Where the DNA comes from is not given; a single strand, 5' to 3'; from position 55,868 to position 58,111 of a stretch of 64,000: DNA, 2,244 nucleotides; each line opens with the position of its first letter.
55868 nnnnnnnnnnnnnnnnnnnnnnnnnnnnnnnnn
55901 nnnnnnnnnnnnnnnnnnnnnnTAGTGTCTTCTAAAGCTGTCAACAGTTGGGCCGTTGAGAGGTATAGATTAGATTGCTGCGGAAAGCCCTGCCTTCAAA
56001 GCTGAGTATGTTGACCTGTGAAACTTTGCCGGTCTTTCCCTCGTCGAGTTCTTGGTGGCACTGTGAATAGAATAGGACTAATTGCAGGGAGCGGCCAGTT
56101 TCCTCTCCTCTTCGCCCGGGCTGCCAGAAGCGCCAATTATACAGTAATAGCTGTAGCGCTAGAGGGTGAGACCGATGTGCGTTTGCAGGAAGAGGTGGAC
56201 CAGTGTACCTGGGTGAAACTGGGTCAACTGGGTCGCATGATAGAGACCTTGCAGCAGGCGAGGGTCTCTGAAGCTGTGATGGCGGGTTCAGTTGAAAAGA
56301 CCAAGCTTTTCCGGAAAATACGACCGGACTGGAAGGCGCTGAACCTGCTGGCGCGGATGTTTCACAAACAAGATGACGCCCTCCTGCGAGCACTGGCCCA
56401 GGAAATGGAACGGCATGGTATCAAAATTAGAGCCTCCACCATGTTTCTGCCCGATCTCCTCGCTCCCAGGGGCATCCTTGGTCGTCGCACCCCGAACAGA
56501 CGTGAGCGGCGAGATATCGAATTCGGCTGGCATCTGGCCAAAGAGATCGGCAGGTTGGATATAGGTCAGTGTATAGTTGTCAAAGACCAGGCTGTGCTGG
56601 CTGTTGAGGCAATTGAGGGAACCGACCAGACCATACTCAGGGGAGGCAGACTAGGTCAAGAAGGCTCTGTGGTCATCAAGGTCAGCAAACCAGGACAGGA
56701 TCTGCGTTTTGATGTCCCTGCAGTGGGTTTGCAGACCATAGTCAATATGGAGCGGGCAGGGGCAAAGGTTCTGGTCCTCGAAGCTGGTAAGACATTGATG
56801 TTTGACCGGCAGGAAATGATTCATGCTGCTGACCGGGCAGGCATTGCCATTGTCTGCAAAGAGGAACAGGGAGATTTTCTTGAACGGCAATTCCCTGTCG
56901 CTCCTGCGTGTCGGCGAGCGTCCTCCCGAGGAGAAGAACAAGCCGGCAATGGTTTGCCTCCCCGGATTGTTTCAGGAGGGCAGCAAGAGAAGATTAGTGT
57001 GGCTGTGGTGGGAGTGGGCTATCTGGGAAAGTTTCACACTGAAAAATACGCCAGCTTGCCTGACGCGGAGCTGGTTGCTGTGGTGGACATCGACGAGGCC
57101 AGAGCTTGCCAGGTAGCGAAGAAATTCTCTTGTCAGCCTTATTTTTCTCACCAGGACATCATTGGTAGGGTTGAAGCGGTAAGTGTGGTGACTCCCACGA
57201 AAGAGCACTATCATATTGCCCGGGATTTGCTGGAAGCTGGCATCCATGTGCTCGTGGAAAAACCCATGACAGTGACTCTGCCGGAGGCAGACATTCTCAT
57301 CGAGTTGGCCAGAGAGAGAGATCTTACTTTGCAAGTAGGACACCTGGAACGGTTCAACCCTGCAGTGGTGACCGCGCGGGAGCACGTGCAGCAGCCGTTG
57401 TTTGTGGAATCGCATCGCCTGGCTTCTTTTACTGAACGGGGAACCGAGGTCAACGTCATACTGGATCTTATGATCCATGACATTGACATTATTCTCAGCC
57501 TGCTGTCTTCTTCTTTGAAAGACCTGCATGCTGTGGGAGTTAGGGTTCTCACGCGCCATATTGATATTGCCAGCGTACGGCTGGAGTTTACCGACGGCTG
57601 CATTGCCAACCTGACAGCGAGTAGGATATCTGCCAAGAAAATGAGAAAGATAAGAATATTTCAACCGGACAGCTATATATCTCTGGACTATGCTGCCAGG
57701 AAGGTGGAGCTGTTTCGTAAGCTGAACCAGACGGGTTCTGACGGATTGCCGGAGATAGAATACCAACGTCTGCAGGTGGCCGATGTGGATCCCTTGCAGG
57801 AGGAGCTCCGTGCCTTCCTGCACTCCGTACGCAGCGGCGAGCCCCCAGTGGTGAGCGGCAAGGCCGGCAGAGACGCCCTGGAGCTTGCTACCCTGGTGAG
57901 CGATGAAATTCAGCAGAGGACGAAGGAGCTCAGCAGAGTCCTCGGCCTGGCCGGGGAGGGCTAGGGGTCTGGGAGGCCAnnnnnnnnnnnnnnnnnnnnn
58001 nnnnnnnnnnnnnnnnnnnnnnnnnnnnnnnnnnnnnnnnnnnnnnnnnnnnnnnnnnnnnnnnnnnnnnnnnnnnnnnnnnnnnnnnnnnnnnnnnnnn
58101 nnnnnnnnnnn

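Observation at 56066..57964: LpxI fused in-frame to a Gfo/Idh/MocA (GnnA-like) oxidoreductase inside the lipid A operon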

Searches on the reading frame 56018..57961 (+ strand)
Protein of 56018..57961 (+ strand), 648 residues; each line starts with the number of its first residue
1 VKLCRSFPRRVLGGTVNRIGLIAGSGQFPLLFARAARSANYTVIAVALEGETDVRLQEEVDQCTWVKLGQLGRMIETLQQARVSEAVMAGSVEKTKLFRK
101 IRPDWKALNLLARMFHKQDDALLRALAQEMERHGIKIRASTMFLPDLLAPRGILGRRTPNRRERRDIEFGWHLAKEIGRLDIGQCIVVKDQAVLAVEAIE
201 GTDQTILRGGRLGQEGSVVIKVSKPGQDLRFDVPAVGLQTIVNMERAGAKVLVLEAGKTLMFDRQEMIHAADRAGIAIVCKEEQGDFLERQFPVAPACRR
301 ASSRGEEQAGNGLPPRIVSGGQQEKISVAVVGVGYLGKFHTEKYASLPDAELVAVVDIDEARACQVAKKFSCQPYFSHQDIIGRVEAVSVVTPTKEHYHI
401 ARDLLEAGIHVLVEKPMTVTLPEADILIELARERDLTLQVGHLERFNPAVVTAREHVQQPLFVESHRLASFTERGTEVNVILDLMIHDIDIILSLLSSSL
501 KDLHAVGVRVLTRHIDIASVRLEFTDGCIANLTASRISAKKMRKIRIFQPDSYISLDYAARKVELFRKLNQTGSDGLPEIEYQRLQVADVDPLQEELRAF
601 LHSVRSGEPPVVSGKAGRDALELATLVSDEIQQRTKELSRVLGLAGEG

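Call 5: search_protein_families(library=pfam, proteins=[window:56018-57961:+], max_evalue=0.01)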
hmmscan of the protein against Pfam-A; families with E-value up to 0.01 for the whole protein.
window:56018-57961:+ (648 aa): 4 families
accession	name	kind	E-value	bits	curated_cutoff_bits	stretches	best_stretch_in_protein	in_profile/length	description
PF06230.17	LpxI_C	-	1.1e-52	177.7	25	1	150-279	1-131/131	LpxI C-terminal domain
PF17930.7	LpxI_N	-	6.7e-43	146.2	25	1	18-147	1-129/129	LpxI N-terminal domain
PF01408.29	GFO_IDH_MocA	-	1.7e-31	109.8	24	1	326-442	1-120/120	Oxidoreductase family, NAD-binding Rossmann fold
PF22725.1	GFO_IDH_MocA_C3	-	6e-08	33.2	27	1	467-547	32-116/124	GFO/IDH/MocA C-terminal domain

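Call 6: search_protein_families(library=ncbifam, proteins=[window:56018-57961:+], max_evalue=0.01)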
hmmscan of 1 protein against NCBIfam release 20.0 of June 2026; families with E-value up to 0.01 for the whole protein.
window:56018-57961:+ (648 aa): 15 families
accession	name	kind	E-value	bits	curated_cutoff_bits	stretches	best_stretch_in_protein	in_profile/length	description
NF040723.1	UDP-GlcNAcDh_Arch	equivalog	5.6e-63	213.3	450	1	327-624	2-294/302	UDP-N-acetylglucosamine 3-dehydrogenase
NF047836.1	UDPdiagluDHLpxI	equivalog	5.6e-49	166.9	400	1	18-282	1-273/275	UDP-2,3-diacylglucosamine diphosphatase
TIGR04380.1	myo_inos_iolG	equivalog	6.9e-30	104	355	1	326-634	2-326/330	inositol 2-dehydrogenase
NF008607.0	PRK11579.1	subfamily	1.8e-15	56.8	330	1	323-465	2-145/346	oxidoreductase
NF052479.1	LevoglcsnDh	equivalog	1.4e-14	53.6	650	1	324-458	2-147/386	levoglucosan dehydrogenase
NF052679.1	InsChiInosDhIolG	equivalog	1.1e-13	50.9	540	1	326-502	3-191/343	bifunctional inositol 2-dehydrogenase/D-chiro-inositol 1-dehydrogenase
NF058561.1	BT_2158_fam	equivalog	5e-13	48.4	750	1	323-474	33-186/487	glycoside 3-dehydrogenase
NF041392.1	XylDh_Gfo6_Halo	equivalog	2.1e-12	46.5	350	1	323-464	14-162/350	D-xylose 1-dehydrogenase Gfo6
NF007574.0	PRK10206.1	equivalog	1.2e-10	40.9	352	1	384-496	65-187/345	oxidoreductase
TIGR01761.1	thiaz-red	subfamily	9.9e-05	22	188.8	1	327-499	5-173/350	thiazolinyl imide reductase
NF058563.1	BT_2159_fam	equivalog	0.00015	20.9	650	1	326-436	1-114/350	disaccharide 3-dehydrogenase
NF003995.0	PRK05472.2-4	subfamily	0.00086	18.9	126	1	322-422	80-184/213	redox-sensing transcriptional repressor Rex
NF003993.0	PRK05472.2-2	equivalog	0.0012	18.5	217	1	323-424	81-186/212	redox-sensing transcriptional repressor Rex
NF003992.0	PRK05472.2-1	equivalog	0.0013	18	226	1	321-423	94-200/249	redox-sensing transcriptional repressor Rex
NF003989.0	PRK05472.1-3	equivalog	0.0059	16.4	177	0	322-423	82-187/215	redox-sensing transcriptional repressor Rex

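Call 8: find_homologous_proteins(query=window:56018-57961:+)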
Query window:56018-57961:+ (648 aa): 866 proteins with E <= 0.001 among 8000 candidates; the best 120 are listed.
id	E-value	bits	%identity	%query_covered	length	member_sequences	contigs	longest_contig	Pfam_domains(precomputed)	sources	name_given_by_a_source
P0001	2.2e-267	907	68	98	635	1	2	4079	PF17930.8,PF01408.29,PF22725.2,PF06230.18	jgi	jgi:DUF1009 family protein/predicted dehydrogenase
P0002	1.0e-265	901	67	97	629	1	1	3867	PF17930.8,PF01408.29,PF22725.2,PF02894.23,PF06230.18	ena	-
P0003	2.3e-265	900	67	97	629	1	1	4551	PF17930.8,PF01408.29,PF22725.2,PF02894.23,PF06230.18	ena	-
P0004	4.5e-262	889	66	97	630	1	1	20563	PF17930.8,PF01408.29,PF22725.2,PF02894.23,PF06230.18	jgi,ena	-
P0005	1.6e-260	884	65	97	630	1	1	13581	PF17930.8,PF01408.29,PF22725.2,PF06230.18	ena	-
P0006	1.0e-259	881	66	97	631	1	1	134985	PF17930.8,PF01408.29,PF22725.2,PF06230.18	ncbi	-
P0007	2.3e-259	880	65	97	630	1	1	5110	PF17930.8,PF01408.29,PF22725.2,PF06230.18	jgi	-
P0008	2.4e-259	880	66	97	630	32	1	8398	PF17930.8,PF01408.29,PF22725.2,PF06230.18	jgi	jgi:DUF1009 family protein/predicted dehydrogenase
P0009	7.8e-259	878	65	97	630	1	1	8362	PF17930.8,PF01408.29,PF22725.2,PF06230.18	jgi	-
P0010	9.5e-259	878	66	97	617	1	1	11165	PF17930.8,PF01408.29,PF22725.2,PF06230.18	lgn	-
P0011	3.1e-258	876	65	97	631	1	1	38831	PF17930.8,PF01408.29,PF22725.2,PF06230.18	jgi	jgi:DUF1009 family protein/predicted dehydrogenase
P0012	1.6e-257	874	65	97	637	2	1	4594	PF17930.8,PF01408.29,PF22725.2,PF06230.18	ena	-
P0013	2.1e-257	874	65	97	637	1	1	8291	PF17930.8,PF01408.29,PF22725.2,PF06230.18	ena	-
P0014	3.8e-257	873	65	97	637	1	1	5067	PF17930.8,PF01408.29,PF22725.2,PF06230.18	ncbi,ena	-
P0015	4.7e-257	873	65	97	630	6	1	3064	PF17930.8,PF01408.29,PF22725.2,PF06230.18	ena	-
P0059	9.0e-244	829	100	59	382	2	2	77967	PF01408.29,PF22725.2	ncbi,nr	ncbi:MAG: Gfo/Idh/MocA family oxidoreductase [Deltaproteobacteria bacterium]|nr:Gfo/Idh/MocA family 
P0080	8.8e-208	710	54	97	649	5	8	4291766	PF17930.8,PF01408.29,PF22725.2,PF02894.23,PF02423.22,PF06230.18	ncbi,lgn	-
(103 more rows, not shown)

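Call 10: find_encoding_contigs(protein=P0059, flank=10000, max_places=4)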
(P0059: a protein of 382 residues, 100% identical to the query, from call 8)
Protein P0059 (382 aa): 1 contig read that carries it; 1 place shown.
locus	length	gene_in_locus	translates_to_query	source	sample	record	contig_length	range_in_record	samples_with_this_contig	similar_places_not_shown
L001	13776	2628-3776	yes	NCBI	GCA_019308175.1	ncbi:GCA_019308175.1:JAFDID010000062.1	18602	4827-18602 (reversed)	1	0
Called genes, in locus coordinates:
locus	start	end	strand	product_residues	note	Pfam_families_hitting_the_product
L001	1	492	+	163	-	PF25087:GMPPB_C (faint), PF00132:Hexapep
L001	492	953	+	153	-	PF22817:ApeP-like, PF07977:FabA, PF22818:ApeI-like, PF01575:MaoC_dehydratas (weak), PF03061:4HBT (faint)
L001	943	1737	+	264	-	PF25087:GMPPB_C (weak), PF25084:LbH_EIF2B (faint), PF00132:Hexapep (weak), PF13720:Acetyltransf_11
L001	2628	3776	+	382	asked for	PF01408:GFO_IDH_MocA, PF22725:GFO_IDH_MocA_C3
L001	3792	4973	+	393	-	PF02684:LpxB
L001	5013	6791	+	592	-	PF00664:ABC_membrane, PF00005:ABC_tran, PF02463:SMC_N (weak)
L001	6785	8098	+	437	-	PF04413:Glycos_transf_N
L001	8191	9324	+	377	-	PF02606:LpxK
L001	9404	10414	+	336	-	PF01075:Glyco_transf_9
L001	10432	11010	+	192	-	PF00702:Hydrolase, PF08645:PNK3P (weak), PF13419:HAD_2 (weak), PF13242:Hydrolase_like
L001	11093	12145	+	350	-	PF01075:Glyco_transf_9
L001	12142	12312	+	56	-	PF03966:Trm112p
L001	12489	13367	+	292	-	PF03279:Lip_A_acyltrans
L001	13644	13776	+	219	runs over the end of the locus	PF06293:Kdo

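Call 18: find_encoding_contigs(protein=P0080, flank=10000, max_places=3)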
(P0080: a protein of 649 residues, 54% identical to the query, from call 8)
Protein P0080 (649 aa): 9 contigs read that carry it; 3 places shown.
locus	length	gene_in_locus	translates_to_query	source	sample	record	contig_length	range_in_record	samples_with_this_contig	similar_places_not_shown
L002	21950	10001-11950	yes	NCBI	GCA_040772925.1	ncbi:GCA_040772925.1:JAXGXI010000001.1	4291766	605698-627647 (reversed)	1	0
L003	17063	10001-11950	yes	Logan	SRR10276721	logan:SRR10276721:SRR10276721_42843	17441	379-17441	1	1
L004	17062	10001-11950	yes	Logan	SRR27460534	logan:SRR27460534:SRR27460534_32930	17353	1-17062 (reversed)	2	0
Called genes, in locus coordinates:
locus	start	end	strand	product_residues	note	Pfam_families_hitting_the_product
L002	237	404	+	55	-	-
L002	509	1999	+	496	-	PF01336:tRNA_anti-codon, PF00152:tRNA-synt_2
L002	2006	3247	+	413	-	PF12704:MacB_PCD, PF02687:FtsX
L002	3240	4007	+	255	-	PF00005:ABC_tran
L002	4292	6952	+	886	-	PF07244:POTRA, PF08479:POTRA_2 (faint), PF07244:POTRA, PF01103:Omp85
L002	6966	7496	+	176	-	PF03938:OmpH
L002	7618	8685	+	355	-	PF04613:LpxD, PF25084:LbH_EIF2B (weak), PF25087:GMPPB_C, PF00132:Hexapep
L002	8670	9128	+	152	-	PF22817:ApeP-like (weak), PF07977:FabA, PF22818:ApeI-like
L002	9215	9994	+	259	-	PF00132:Hexapep, PF25084:LbH_EIF2B (faint), PF25087:GMPPB_C (faint), PF00132:Hexapep (weak), PF13720:Acetyltransf_11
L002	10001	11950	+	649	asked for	PF17930:LpxI_N, PF06230:LpxI_C, PF02423:OCD_Mu_crystall, PF01408:GFO_IDH_MocA, PF22725:GFO_IDH_MocA_C3, PF02894:GFO_IDH_MocA_C (weak)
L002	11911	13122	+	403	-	PF02684:LpxB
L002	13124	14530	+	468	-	PF04413:Glycos_transf_N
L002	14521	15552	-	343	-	PF01136:Peptidase_U32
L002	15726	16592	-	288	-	PF01476:LysM, PF01510:Amidase_2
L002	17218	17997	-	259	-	PF09335:VTT_dom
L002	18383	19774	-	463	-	PF00072:Response_reg, PF00158:Sigma54_activat, PF13191:AAA_16 (weak), PF14532:Sigma54_activ_2, PF07728:AAA_5, PF25601:AAA_lid_14, PF02954:HTH_8, PF18024:HTH_50 (weak), +1 more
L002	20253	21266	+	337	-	PF18152:DAHP_snth_FXD, PF00793:DAHP_synth_1, PF03102:NeuB (weak)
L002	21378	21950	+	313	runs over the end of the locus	PF02153:PDH_N, PF20463:PDH_C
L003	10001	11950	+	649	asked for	PF17930:LpxI_N, PF06230:LpxI_C, PF02423:OCD_Mu_crystall, PF01408:GFO_IDH_MocA, PF22725:GFO_IDH_MocA_C3, PF02894:GFO_IDH_MocA_C (weak)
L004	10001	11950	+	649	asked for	PF17930:LpxI_N, PF06230:LpxI_C, PF02423:OCD_Mu_crystall, PF01408:GFO_IDH_MocA, PF22725:GFO_IDH_MocA_C3, PF02894:GFO_IDH_MocA_C (weak)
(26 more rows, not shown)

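Call 19: find_encoding_contigs(protein=P0006, flank=10000, max_places=2)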
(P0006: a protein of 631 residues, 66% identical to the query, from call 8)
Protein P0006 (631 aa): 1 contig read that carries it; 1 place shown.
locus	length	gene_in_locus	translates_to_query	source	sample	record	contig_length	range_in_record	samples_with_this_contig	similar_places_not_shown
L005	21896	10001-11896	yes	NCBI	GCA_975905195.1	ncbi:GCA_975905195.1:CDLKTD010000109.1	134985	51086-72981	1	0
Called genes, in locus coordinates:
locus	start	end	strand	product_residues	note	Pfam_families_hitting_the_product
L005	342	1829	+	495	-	PF01336:tRNA_anti-codon, PF00152:tRNA-synt_2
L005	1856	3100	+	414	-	PF12704:MacB_PCD, PF02687:FtsX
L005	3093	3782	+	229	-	PF00005:ABC_tran, PF13304:AAA_21 (faint)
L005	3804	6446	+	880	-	PF07244:POTRA, PF08478:POTRA_1 (faint), PF08479:POTRA_2 (faint), PF07244:POTRA, PF01103:Omp85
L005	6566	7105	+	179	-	PF03938:OmpH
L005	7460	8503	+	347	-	PF04613:LpxD, PF25084:LbH_EIF2B (faint), PF25087:GMPPB_C (faint), PF00132:Hexapep, PF14602:Hexapep_2 (faint), PF00132:Hexapep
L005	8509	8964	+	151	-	PF22817:ApeP-like (weak), PF07977:FabA, PF22818:ApeI-like, PF01575:MaoC_dehydratas (weak)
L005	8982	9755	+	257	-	PF25084:LbH_EIF2B (faint), PF25087:GMPPB_C (weak), PF00132:Hexapep (weak), PF13720:Acetyltransf_11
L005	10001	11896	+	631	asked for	PF17930:LpxI_N, PF06230:LpxI_C, PF01408:GFO_IDH_MocA, PF22725:GFO_IDH_MocA_C3 (weak)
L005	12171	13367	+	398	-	PF02684:LpxB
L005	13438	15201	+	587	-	PF00664:ABC_membrane, PF02463:SMC_N (weak), PF00005:ABC_tran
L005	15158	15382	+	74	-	-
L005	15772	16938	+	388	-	PF02606:LpxK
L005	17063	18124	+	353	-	PF01075:Glyco_transf_9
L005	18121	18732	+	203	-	PF00702:Hydrolase, PF13344:Hydrolase_6 (faint), PF13419:HAD_2 (faint), PF13242:Hydrolase_like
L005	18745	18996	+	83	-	PF03966:Trm112p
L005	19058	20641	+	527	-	PF13231:PMT_2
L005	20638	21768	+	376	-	PF13439:Glyco_transf_4, PF13579:Glyco_trans_4_4 (weak), PF20706:GT4-conflict (weak), PF00534:Glycos_transf_1, PF13692:Glyco_trans_1_4, PF13524:Glyco_trans_1_2 (weak)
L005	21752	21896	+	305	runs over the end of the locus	PF06293:Kdo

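Call 25: search_protein_representatives(protein=window:56018-57961:+)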
Query: 648 residues. Proteins with E-value up to 0.001 (for the whole library): 48726; up to 1e-10: 15262; up to 1e-30: 3459. The best 150 are listed.
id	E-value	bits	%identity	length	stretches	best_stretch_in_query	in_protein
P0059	2.9e-244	828.6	100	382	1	267-648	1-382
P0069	3.5e-210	716.0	55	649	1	19-643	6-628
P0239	1.2e-166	572.2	48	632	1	17-632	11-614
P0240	4.0e-164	563.9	48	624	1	16-628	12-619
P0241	2.6e-94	333.4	52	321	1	328-639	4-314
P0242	4.1e-93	329.4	47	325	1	323-637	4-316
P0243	4.0e-92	326.1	49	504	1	325-632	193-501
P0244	2.8e-91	323.4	48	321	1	325-636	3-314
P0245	7.9e-90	318.6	49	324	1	327-634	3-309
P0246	3.8e-89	316.3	47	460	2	326-566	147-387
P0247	1.8e-88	314.1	47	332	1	325-642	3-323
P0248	4.4e-88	312.8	50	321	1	326-643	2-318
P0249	4.9e-87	309.3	55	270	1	17-279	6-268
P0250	1.1e-86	308.2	47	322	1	325-633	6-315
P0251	1.1e-86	308.2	48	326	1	323-632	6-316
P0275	6.2e-81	289.2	46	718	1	324-634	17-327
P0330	3.6e-75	270.1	44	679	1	324-632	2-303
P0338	6.5e-75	269.3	44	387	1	323-641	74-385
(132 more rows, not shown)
